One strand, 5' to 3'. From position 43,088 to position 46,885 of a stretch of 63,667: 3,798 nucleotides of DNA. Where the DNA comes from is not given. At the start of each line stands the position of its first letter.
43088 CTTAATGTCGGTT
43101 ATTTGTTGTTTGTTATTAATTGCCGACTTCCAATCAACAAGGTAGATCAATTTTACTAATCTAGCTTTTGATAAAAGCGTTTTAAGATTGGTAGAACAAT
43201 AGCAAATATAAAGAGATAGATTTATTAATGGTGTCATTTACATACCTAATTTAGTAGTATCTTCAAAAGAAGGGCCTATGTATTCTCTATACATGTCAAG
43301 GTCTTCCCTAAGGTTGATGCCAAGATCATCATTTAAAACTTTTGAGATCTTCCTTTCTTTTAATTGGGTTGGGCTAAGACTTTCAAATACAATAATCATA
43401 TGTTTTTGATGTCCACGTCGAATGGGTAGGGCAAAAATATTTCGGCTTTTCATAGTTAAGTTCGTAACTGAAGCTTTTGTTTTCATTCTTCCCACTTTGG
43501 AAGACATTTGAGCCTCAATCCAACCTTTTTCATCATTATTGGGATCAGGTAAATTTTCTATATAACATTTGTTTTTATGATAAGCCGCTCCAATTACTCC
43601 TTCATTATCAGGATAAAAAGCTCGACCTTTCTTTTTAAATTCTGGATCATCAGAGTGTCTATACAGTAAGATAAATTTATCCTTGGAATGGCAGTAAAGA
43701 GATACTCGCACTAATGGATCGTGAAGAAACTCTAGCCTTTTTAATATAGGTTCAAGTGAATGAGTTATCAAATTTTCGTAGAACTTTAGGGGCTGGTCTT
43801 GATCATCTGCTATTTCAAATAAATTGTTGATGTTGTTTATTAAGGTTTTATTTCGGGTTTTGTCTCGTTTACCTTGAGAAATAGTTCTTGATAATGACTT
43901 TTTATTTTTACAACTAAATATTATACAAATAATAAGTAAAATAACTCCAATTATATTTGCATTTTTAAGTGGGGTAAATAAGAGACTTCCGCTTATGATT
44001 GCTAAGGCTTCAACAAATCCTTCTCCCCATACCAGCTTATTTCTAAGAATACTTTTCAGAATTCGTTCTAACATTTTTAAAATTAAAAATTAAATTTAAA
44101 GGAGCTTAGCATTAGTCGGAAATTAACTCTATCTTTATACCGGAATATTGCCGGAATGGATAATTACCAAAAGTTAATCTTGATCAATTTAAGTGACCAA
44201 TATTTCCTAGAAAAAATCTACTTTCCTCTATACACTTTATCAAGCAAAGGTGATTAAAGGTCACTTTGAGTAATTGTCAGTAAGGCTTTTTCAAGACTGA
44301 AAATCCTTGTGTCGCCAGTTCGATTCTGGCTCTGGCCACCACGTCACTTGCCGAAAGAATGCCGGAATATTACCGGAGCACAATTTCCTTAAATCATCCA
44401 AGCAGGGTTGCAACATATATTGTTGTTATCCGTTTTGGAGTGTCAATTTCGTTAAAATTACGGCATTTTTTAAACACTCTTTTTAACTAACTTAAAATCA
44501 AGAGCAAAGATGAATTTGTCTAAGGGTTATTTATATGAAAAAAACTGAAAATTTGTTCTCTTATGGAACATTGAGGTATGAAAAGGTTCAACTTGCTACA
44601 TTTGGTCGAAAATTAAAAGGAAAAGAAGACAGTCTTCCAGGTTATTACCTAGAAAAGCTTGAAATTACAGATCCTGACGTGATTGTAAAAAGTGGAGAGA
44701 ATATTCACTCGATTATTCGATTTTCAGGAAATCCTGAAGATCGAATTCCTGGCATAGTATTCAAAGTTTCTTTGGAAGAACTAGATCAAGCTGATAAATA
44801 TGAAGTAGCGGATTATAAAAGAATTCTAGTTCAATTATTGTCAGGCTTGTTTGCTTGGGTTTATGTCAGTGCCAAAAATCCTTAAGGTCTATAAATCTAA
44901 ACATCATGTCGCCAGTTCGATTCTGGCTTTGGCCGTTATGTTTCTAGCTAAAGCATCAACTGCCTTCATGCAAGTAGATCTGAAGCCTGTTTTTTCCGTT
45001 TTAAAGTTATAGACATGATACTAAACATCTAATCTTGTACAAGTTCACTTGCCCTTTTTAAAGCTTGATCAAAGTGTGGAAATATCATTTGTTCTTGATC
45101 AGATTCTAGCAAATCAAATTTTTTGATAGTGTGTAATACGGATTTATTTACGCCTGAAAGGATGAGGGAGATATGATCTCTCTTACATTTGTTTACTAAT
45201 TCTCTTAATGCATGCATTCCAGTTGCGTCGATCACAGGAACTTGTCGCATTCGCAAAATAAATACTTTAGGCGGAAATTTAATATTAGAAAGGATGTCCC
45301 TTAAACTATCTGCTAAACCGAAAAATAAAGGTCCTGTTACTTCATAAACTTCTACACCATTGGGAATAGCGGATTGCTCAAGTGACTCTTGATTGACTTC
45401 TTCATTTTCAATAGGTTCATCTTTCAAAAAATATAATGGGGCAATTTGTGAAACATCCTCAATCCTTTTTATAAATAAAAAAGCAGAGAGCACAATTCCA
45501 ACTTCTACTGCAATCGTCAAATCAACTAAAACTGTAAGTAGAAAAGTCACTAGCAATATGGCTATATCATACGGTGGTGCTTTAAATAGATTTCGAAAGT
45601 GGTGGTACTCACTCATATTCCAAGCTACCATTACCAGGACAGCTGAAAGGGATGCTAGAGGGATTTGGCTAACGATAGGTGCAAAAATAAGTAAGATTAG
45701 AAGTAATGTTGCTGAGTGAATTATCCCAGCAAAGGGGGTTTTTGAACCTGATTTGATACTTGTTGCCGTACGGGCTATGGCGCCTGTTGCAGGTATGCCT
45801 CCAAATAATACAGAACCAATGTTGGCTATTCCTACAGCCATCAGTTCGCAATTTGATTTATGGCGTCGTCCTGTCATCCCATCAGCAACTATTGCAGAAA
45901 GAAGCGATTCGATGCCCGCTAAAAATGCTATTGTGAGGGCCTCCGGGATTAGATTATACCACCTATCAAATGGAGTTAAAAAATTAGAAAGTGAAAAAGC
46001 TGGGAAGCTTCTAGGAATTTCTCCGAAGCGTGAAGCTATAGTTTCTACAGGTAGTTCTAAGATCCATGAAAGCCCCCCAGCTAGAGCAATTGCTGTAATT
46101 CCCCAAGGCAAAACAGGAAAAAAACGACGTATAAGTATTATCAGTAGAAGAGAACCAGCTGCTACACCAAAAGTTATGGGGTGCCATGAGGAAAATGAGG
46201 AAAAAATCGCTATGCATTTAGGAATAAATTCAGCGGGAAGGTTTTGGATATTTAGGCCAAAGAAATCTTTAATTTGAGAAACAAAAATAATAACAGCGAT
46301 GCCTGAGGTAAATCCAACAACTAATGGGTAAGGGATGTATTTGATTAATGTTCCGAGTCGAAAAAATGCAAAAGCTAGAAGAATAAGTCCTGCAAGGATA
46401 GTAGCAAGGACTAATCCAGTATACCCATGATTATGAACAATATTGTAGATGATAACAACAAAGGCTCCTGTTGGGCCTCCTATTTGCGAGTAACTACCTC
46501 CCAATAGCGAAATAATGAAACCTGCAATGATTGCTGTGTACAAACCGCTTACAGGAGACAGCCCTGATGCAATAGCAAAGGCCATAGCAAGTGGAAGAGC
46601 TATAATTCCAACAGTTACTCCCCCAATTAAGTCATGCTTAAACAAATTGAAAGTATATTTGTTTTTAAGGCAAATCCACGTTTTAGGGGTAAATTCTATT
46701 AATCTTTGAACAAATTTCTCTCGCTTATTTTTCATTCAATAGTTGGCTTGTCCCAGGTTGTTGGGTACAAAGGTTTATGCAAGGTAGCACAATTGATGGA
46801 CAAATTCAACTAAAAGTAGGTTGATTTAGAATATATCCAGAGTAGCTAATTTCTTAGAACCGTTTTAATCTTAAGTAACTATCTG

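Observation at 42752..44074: Translationally coupled 2TM-GAF-like protein plus Panacea (DUF4065) protein: candidate new PanAT-type toxin-antitoxin/defence pair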

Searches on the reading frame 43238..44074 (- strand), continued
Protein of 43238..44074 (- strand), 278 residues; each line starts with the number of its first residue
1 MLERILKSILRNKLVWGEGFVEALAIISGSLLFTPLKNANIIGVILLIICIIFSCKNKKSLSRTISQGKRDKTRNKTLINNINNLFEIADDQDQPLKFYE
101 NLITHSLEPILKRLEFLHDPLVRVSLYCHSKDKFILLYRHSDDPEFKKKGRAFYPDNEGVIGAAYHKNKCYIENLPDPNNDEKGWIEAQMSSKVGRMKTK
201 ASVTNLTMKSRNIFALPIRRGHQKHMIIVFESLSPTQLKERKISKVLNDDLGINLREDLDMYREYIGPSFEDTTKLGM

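Call 76: search_dna_similar(query=P0051, collection=phages, mode=protein, max_evalue=0.00001, max_rows=15)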
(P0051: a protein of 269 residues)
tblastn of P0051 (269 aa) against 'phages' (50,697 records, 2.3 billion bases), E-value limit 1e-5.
No match.

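Call 80: fold_search(model_id=the predicted structure, library=viral)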
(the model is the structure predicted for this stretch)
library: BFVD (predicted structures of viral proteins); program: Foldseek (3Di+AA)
matches with E <= 10: 152; with E <= 0.001: 11
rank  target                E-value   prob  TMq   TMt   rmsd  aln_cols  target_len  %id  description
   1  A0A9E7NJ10            3.7e-06  1.00  0.33  0.36  15.6       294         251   11  Membrane protein [Gordonia phage Finkle]
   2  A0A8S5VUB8            6.5e-06  1.00  0.34  0.39  21.7       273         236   14  GAF domain-containing protein [Ackermannviridae sp.]
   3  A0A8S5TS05            4.5e-05  1.00  0.38  0.42  20.5       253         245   11  Uncharacterized protein [Siphoviridae sp. ctEw721]
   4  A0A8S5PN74            6.4e-05  1.00  0.38  0.45  17.1       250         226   10  Uncharacterized protein [Myoviridae sp. ctwwN25]
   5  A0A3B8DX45            7.5e-05  1.00  0.32  0.38  15.2       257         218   10  Class III holin [Proteus phage Stubb]
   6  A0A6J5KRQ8            1.6e-04  1.00  0.38  0.45  18.2       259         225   12  GAF domain-containing protein [uncultured Caudovirales phage]
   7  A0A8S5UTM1            2.0e-04  1.00  0.33  0.34  22.0       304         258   15  Uncharacterized protein [Myoviridae sp. ctYA416]
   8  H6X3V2                2.1e-04  1.00  0.39  0.48  13.6       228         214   16  Uncharacterized protein [Klebsiella phage vB_KleM_RaK2]
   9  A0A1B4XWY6            2.1e-04  1.00  0.30  0.41  16.2       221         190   11  Uncharacterized protein [Tenacibaculum phage pT24]
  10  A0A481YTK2            5.2e-04  1.00  0.37  0.16   6.0       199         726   14  Histidine kinase [Marseillevirus LCMAC102]
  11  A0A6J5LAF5            7.8e-04  0.99  0.26  0.33  16.5       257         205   10  GAF domain containing protein [uncultured Caudovirales phage]
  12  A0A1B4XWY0            1.4e-03  1.00  0.34  0.45  13.6       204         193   13  Uncharacterized protein [Tenacibaculum phage pT24]
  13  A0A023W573            2.0e-03  1.00  0.34  0.54   5.9       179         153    8  T holin lysis mediator [Serratia phage PS2]
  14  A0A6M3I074            2.6e-03  0.98  0.32  0.34  11.3       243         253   13  (no name in the UniProt tables at hand)
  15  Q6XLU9                3.2e-03  0.99  0.31  0.11  10.3       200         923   10  histidine kinase [Feldmannia irregularis virus a]
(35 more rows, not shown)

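Call 89: find_related_loci(query=A1, collection=metagenome_contigs, flank=8000)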
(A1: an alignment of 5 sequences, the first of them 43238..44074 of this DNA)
Query A1 (278 aa) in metagenome_contigs; peptide patterns used: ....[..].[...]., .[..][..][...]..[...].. (x = any residue, [..] = any of these).
381 stretches matched a pattern; 15 encode a relative of the query (tblastn E <= 1e-3); 15 distinct loci.
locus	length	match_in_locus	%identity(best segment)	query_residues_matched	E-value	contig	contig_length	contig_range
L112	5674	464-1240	29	2-261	3e-22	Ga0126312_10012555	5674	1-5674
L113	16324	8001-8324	36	123-232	1e-17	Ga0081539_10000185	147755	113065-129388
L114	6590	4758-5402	26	30-252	3e-17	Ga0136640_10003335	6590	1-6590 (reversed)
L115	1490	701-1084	32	123-252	1e-16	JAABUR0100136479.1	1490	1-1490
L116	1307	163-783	25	21-251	1e-16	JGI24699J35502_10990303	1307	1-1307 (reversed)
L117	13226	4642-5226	27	51-252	4e-15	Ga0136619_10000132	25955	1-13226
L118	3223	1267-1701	32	101-249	1e-14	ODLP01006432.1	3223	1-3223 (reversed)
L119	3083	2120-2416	35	131-235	3e-14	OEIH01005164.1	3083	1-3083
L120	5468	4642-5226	27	51-252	3e-14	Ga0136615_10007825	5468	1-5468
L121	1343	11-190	44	123-186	3e-13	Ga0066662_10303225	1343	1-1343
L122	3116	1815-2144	35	123-235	4e-13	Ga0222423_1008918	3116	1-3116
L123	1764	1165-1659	25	11-185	7e-13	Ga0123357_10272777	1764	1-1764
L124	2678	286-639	27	68-191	3e-11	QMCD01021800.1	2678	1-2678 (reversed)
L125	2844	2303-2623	31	144-252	8e-11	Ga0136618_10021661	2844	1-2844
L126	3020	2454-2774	31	144-252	2e-10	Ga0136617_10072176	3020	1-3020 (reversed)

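Call 90: find_encoding_contigs(protein=window:43238-44074:-, flank=6000, max_places=6)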
Protein window:43238-44074:- (278 aa): 9 contigs read that carry it; 5 places shown.
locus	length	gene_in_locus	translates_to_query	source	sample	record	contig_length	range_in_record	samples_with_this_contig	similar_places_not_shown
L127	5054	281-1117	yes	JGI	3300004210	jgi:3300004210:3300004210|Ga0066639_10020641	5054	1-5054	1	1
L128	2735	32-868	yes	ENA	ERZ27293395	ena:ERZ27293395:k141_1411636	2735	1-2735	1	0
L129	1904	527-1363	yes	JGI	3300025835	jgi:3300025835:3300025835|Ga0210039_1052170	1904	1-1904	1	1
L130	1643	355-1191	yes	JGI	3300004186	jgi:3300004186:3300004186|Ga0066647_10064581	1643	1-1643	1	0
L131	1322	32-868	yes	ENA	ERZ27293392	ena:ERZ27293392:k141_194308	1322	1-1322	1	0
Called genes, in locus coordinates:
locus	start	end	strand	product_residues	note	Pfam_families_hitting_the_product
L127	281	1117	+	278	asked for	-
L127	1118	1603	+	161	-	PF13274:SocA_Panacea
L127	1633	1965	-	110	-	-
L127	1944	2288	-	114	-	-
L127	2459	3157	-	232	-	-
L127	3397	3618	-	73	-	-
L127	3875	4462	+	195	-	-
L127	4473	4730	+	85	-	-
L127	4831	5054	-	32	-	?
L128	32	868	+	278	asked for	-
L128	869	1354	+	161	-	PF13274:SocA_Panacea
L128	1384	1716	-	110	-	-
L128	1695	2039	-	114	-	-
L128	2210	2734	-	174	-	?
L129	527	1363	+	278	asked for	-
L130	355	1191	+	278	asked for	-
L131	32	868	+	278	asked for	-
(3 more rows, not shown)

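Call 92: search_protein_families(library=phrogs, proteins=[window:43238-44074:-], max_evalue=0.01)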
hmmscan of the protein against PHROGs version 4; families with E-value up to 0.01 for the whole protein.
window:43238-44074:- (278 aa): 0 families

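Call 103: predict_structure(alignment_id=A5)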
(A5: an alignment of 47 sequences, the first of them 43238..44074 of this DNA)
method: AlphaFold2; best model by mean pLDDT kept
length: 278 residues; sequences in the alignment: 47
mean_pLDDT: 88.5   pTM: 0.76
mean pLDDT of the five models: 88.5, 87.7, 86.3, 86.1, 84.3
residues with pLDDT >= 90: 145; 70-90: 121; 50-70: 8; < 50: 4
segments of 3 or more residues with pLDDT < 50: 275-278
pLDDT, mean of each block of 10 residues (from residue 1): 81 79 85 86 88 87 88 86 81 84 94 98 95 92 91 92 95 97 97 92 94 94 89 98 96 92 72 48
secondary structure, 60 per line:
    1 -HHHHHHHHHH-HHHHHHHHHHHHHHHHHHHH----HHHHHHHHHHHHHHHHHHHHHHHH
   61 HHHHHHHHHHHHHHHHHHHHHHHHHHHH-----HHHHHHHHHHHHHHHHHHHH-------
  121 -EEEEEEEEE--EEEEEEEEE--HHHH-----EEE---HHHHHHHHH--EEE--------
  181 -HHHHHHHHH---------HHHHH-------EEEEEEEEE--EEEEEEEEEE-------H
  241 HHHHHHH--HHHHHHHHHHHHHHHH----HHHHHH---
elements in order: H2-11 H13-32 H37-88 H94-113 E122-130 E133-141 H144-147 E153-155 H159-167 E170-172 H182-190 H200-204 E212-220 E223-232 H240-247 H250-265 H270-275

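Call 105: fold_search(model_id=the predicted structure, library=pdb)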
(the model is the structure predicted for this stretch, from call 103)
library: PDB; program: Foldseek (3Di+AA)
matches with E <= 10: 704; with E <= 0.001: 118
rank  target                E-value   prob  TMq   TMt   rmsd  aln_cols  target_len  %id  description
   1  3ksf_A                8.2e-06  1.00  0.34  0.59   8.3       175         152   11  structure of fRMsr of Staphylococcus aureus (reduced form) (released 2010-05-26)
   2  1vhm_B                1.7e-05  1.00  0.36  0.59   9.3       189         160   15  Crystal structure of an hypothetical protein (released 2003-12-30)
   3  5w10_D                1.7e-05  1.00  0.35  0.52  11.8       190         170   18  Lcd1 GAF domain in complex with cAMP ligand (released 2017-06-28)
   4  8dgd_A                1.8e-05  1.00  0.33  0.51   9.7       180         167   14  Crystal Structure of GAF domain-containing protein, from Klebsiella pneumoniae (released 2023-03-01)
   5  1ykd_A                1.9e-05  1.00  0.43  0.32   6.5       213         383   14  Crystal Structure of the Tandem GAF Domains from a Cyanobacterial Adenylyl Cyclase: Novel Modes of Ligand-Binding and  (released 2005-02-22)
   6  4mmn_B                2.2e-05  1.00  0.37  0.67   4.8       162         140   10  Structural and biochemical analysis of type II free methionine-R-sulfoxide reductase from Thermoplasma acidophilum (released 2014-08-06)
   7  9cxh_B                2.2e-05  1.00  0.39  0.15   8.2       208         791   13  Structure of PDE6C in complex with the rod inhibitory p gamma subunit in the presence of cGMP (released 2024-12-18)
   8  3ksg_A                2.4e-05  1.00  0.34  0.58   8.1       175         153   11  structure of fRMsr of Staphylococcus aureus (complex with substrate) (released 2010-05-26)
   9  8dgd_B                2.5e-05  1.00  0.36  0.59   9.4       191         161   14  Crystal Structure of GAF domain-containing protein, from Klebsiella pneumoniae (released 2023-03-01)
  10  4mmn_A                2.7e-05  1.00  0.37  0.67   4.8       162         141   10  Structural and biochemical analysis of type II free methionine-R-sulfoxide reductase from Thermoplasma acidophilum (released 2014-08-06)
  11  1vhm_A                2.7e-05  1.00  0.37  0.60   9.1       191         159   15  Crystal structure of an hypothetical protein (released 2003-12-30)
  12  4mn7_A                3.0e-05  1.00  0.37  0.64   4.6       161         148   10  Structural and biochemical analysis of type II free methionine-R-sulfoxide reductase from Thermoplasma acidophilum (released 2014-08-06)
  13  3ci6_B                3.2e-05  1.00  0.38  0.59   9.7       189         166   12  Crystal structure of the GAF domain from Acinetobacter phosphoenolpyruvate-protein phosphotransferase (released 2008-05-13)
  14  9cxi_B                3.4e-05  1.00  0.39  0.16   8.1       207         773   13  Structure of PDE6C in complex with the rod inhibitory p gamma subunit in the absence of added cGMP (released 2024-12-18)
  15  5w10_B                3.4e-05  1.00  0.37  0.55  11.3       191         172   17  Lcd1 GAF domain in complex with cAMP ligand (released 2017-06-28)
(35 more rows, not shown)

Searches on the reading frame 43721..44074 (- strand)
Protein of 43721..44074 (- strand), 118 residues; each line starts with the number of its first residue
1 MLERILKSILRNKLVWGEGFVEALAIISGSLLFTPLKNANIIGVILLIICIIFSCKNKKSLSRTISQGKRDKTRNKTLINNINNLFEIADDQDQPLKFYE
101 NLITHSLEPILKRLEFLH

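Call 87: search_protein_families(library=pfam, proteins=[window:43721-44074:-], max_evalue=10)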
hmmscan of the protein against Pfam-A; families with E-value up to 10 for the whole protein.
seq(118 aa): 3 families
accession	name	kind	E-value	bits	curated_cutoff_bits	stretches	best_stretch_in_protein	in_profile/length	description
PF14584.11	DUF4446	-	0.15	12.5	27.4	1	41-101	8-70/150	Protein of unknown function (DUF4446)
PF03348.21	Serinc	-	0.16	11.3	24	1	39-77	287-329/434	Serine incorporator (Serinc)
PF15086.11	UPF0542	-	0.17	12.2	27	1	46-80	30-63/68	Uncharacterised protein family UPF0542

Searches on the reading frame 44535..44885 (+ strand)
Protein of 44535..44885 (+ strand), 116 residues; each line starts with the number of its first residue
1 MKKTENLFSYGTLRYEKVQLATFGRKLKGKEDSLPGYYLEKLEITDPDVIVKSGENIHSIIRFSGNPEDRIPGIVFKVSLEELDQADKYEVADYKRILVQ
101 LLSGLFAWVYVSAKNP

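Call 18: search_protein_families(library=pfam, proteins=[window:44535-44885:+], max_evalue=0.1)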
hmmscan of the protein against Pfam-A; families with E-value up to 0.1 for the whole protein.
window:44535-44885:+ (116 aa): 1 family
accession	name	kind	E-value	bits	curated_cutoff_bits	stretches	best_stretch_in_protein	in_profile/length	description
PF06094.17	GGACT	-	1.1e-07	32.9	22.8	1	7-113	1-103/120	Gamma-glutamyl cyclotransferase, AIG2-like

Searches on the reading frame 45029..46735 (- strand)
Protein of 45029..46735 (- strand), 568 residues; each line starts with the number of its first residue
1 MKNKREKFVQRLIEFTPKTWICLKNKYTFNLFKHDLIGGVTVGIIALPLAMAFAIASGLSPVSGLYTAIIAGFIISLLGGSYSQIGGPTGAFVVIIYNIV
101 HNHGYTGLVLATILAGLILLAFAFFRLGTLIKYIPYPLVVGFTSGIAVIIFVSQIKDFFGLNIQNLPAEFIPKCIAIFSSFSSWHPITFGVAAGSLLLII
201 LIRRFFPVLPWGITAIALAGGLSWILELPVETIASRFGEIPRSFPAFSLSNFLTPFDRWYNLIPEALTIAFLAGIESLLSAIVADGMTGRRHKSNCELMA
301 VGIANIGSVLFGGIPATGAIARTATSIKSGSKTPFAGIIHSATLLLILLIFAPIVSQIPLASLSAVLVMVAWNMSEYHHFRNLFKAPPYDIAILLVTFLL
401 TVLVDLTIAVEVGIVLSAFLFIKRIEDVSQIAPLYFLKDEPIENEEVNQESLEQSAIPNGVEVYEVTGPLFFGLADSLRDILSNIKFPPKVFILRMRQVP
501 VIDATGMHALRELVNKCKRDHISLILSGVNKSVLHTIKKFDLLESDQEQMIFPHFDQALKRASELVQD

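Call 18: search_protein_families(library=pfam, proteins=[window:45029-46735:-], max_evalue=0.1)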
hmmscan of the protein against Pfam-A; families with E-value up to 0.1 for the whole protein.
window:45029-46735:- (568 aa): 3 families
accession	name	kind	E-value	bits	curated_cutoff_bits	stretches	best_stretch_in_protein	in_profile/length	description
PF00916.26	Sulfate_transp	-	2.1e-85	287.2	23.2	1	32-397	1-380/380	Sulfate permease family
PF01740.26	STAS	-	1.1e-15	57.8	22.6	1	458-558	7-106/106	STAS domain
PF16983.11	MFS_MOT1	-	0.0019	19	30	1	297-373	32-110/111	Molybdate transporter of MFS superfamily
